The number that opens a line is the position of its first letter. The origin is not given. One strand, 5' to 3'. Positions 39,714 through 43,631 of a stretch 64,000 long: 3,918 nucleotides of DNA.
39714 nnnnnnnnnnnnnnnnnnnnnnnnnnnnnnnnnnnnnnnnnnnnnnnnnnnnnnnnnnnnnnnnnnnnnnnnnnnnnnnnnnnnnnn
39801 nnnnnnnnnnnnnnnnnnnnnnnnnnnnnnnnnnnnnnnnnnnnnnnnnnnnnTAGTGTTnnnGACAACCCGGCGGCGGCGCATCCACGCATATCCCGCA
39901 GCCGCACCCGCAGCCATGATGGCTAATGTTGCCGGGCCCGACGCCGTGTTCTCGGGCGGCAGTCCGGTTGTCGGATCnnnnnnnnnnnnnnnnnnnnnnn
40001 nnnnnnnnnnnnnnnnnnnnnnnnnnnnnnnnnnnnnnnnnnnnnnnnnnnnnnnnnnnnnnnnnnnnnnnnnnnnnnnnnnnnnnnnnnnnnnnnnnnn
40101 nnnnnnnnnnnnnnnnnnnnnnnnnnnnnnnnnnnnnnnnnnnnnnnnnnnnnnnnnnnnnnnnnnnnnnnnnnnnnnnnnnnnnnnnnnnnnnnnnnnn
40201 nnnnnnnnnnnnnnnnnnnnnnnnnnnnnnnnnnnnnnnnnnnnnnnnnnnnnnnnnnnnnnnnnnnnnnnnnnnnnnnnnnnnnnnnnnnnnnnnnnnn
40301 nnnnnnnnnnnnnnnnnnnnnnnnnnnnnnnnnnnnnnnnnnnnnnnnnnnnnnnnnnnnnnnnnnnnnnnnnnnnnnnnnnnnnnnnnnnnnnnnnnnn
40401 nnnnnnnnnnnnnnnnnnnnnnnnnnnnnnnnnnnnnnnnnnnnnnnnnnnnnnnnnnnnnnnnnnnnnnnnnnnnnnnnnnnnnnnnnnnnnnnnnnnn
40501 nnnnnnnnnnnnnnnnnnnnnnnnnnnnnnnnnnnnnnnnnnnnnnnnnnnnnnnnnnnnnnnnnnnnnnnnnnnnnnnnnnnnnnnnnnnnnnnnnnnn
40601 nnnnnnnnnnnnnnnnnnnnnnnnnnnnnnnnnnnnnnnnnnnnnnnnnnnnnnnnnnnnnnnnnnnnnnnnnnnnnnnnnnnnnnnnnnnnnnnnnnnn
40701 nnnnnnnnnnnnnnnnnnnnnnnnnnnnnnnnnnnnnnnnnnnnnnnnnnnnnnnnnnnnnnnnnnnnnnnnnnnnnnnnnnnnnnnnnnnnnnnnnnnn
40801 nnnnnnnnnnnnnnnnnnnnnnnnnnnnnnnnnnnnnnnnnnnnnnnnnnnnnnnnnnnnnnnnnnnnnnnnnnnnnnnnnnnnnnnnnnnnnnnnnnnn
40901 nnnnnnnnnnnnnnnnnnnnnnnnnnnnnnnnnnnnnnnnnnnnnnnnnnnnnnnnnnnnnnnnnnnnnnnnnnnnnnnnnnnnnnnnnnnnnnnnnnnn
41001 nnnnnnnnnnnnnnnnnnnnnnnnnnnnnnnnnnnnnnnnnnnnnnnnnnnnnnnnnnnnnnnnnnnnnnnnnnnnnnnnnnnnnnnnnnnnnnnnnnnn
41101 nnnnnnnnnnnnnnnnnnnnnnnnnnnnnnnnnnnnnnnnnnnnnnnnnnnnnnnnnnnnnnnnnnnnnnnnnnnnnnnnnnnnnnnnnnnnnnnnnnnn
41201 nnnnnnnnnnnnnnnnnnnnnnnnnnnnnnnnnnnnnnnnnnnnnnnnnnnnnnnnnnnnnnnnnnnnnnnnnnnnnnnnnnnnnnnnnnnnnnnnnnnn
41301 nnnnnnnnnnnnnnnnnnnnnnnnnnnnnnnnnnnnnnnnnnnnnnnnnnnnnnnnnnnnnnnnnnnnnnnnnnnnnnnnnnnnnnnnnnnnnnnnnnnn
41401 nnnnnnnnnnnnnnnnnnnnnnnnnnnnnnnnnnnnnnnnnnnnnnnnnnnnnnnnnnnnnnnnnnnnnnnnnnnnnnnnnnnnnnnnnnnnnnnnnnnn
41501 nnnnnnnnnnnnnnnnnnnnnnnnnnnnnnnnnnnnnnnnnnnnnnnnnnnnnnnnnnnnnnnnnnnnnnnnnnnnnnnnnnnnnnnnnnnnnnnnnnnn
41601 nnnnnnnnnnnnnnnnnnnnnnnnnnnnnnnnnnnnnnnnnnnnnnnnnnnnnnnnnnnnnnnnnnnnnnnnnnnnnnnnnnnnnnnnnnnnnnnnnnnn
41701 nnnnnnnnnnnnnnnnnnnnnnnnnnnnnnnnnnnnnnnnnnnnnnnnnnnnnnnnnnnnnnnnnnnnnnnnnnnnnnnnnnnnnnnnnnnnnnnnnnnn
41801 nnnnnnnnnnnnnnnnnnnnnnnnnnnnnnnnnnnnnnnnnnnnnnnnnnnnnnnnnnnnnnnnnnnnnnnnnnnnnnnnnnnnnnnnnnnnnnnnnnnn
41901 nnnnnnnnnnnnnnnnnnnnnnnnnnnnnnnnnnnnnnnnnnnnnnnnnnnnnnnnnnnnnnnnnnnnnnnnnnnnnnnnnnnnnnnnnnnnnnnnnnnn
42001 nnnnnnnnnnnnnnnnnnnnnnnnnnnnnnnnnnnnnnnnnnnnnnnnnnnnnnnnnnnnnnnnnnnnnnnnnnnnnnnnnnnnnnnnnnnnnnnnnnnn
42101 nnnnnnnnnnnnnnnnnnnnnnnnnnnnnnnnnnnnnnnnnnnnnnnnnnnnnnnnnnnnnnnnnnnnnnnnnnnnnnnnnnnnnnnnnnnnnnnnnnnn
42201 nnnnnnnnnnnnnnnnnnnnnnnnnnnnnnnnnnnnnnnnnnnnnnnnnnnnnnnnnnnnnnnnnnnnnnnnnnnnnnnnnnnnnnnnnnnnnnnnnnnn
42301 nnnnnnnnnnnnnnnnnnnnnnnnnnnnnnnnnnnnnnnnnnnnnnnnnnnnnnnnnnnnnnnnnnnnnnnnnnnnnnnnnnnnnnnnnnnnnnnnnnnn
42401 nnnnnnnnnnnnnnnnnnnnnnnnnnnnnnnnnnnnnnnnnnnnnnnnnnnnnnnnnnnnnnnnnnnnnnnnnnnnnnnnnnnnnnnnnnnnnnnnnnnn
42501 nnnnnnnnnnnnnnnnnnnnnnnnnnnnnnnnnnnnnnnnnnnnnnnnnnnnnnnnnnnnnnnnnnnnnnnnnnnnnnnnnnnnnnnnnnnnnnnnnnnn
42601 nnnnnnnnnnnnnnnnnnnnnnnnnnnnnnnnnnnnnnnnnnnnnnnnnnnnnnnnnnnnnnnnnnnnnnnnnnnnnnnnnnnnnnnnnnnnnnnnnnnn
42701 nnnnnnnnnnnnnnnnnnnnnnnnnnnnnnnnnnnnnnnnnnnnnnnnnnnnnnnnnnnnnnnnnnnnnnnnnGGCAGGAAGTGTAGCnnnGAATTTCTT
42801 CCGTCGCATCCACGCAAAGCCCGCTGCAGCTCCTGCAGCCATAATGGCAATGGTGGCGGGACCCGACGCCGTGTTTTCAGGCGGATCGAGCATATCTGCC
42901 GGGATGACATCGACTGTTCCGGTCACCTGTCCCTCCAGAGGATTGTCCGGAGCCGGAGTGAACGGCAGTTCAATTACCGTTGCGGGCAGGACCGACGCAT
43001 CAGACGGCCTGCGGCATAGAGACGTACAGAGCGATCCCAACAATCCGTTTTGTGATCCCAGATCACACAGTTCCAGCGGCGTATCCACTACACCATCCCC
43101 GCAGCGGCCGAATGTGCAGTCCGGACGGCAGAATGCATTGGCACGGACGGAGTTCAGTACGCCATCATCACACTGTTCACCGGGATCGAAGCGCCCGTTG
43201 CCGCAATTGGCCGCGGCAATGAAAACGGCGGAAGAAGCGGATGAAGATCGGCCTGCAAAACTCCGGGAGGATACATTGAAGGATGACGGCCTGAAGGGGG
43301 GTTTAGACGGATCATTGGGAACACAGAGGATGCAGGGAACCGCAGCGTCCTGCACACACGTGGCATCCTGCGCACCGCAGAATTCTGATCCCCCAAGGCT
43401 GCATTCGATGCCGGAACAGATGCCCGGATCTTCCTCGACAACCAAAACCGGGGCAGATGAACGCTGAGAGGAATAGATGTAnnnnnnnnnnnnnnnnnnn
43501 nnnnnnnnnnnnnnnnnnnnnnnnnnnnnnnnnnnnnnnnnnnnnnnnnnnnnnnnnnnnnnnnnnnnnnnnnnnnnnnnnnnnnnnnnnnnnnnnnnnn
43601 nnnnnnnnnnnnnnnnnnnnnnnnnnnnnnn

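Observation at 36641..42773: Ser-rich stalks next to two GT-C-like membrane proteins, GT2/GT4 enzymes and a Wzm/Wzt exporter: possible dedicated surface-protein O-glycosylation system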

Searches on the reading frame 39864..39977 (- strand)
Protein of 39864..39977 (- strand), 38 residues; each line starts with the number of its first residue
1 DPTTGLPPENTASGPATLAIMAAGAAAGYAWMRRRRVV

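Call 68: search_protein_families(library=ncbifam, proteins=[window:39864-39977:-], max_evalue=10)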
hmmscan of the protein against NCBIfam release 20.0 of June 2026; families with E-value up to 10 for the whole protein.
seq(38 aa): 9 families
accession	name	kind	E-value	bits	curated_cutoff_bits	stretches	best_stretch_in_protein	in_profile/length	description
TIGR03901.2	MYXO-CTERM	domain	0.0041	17.5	20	1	12-36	11-34/34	MYXO-CTERM sorting domain-containing protein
NF058571.1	GVDTG_CTERM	domain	0.0041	17.4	29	1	11-36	20-44/44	GVDTG sorting domain-containing protein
TIGR02595.1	PEP_CTERM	domain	0.0052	17.5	16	1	15-36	4-23/24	PEP-CTERM sorting domain-containing protein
NF033846.1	Rumino_NPXTG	domain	0.012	15.9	23.5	1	2-36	2-30/30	NPXTG-anchored protein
NF033191.4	JDVT-CTERM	domain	0.013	15.3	27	1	14-35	14-34/35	JDVT-CTERM domain-containing protein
NF051874.1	PVV_CTERM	equivalog_domain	0.052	13.3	27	1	14-37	6-33/38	PVV-CTERM domain-containing choice-of-anchor G protein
NF041927.1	Xrt_dep_XDP1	equivalog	0.14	12.1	125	1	7-35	215-241/242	exosortase-dependent surface protein XDP1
TIGR04174.1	IPTL_CTERM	subfamily_domain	0.25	11.7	20.5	1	18-36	9-27/27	IPTL-CTERM sorting domain-containing protein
TIGR03382.1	GC_trans_RRR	domain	7.5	7.3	15.85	0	12-36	4-27/27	MYXO-CTERM sorting domain-containing protein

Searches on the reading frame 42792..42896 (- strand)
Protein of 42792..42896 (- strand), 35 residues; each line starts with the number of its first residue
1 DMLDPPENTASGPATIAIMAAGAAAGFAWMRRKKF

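Call 68: search_protein_families(library=ncbifam, proteins=[window:42792-42896:-], max_evalue=10)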
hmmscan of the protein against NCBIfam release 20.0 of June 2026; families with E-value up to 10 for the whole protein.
seq(35 aa): 6 families
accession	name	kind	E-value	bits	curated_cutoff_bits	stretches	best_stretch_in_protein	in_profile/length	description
TIGR02595.1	PEP_CTERM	domain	0.002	18.8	16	1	13-34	4-23/24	PEP-CTERM sorting domain-containing protein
NF058571.1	GVDTG_CTERM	domain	0.0032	17.8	29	1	9-32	20-43/44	GVDTG sorting domain-containing protein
TIGR03382.1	GC_trans_RRR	domain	0.0097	16.5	15.85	1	10-32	4-26/27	MYXO-CTERM sorting domain-containing protein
NF033846.1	Rumino_NPXTG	domain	0.0098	16.2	23.5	1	11-34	7-30/30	NPXTG-anchored protein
TIGR01167.1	LPXTG_anchor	domain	0.074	13.7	15.9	1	9-34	9-33/34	LPXTG cell wall anchor domain-containing protein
NF041927.1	Xrt_dep_XDP1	equivalog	0.13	12.2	125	1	5-33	215-241/242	exosortase-dependent surface protein XDP1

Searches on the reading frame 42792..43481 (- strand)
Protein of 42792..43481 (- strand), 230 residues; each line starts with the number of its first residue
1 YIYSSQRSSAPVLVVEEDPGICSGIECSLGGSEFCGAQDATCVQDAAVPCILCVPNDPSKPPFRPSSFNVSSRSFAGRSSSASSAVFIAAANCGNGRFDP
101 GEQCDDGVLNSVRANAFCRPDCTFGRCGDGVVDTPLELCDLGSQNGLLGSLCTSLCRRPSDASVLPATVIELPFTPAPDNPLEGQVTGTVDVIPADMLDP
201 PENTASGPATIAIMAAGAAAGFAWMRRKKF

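Call 60: find_related_loci(query=A4, collection=metagenome_contigs, flank=10000)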
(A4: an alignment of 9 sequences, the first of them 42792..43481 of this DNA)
Query A4 (230 aa) in metagenome_contigs; peptide patterns used: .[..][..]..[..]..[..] (x = any residue, [..] = any of these).
400 stretches matched a pattern; 26 encode a relative of the query (tblastn E <= 1e-3); 26 distinct loci.
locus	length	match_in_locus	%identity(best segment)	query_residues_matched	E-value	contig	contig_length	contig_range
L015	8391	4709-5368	46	22-229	7e-43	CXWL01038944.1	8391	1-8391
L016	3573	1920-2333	57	93-228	8e-38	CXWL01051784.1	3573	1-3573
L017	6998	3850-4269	54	93-228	7e-37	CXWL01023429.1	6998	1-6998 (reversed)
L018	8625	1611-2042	51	93-229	5e-35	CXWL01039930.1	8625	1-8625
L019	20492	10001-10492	44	70-230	6e-30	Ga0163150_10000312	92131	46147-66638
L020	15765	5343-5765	51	93-230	2e-28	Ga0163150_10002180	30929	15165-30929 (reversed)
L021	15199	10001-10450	46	93-230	1e-21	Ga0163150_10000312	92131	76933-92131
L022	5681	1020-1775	43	83-229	9e-15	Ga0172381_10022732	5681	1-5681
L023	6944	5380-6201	51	83-160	9e-14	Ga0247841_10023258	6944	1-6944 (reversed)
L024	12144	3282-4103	51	83-160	1e-13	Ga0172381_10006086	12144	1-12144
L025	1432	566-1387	51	83-160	2e-13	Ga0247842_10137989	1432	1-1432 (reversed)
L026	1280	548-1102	40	73-229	3e-13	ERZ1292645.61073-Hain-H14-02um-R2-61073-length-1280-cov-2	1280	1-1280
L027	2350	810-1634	49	90-160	3e-12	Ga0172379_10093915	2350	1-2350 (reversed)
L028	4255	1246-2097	48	88-158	5e-12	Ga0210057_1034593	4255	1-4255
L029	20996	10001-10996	52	73-184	2e-11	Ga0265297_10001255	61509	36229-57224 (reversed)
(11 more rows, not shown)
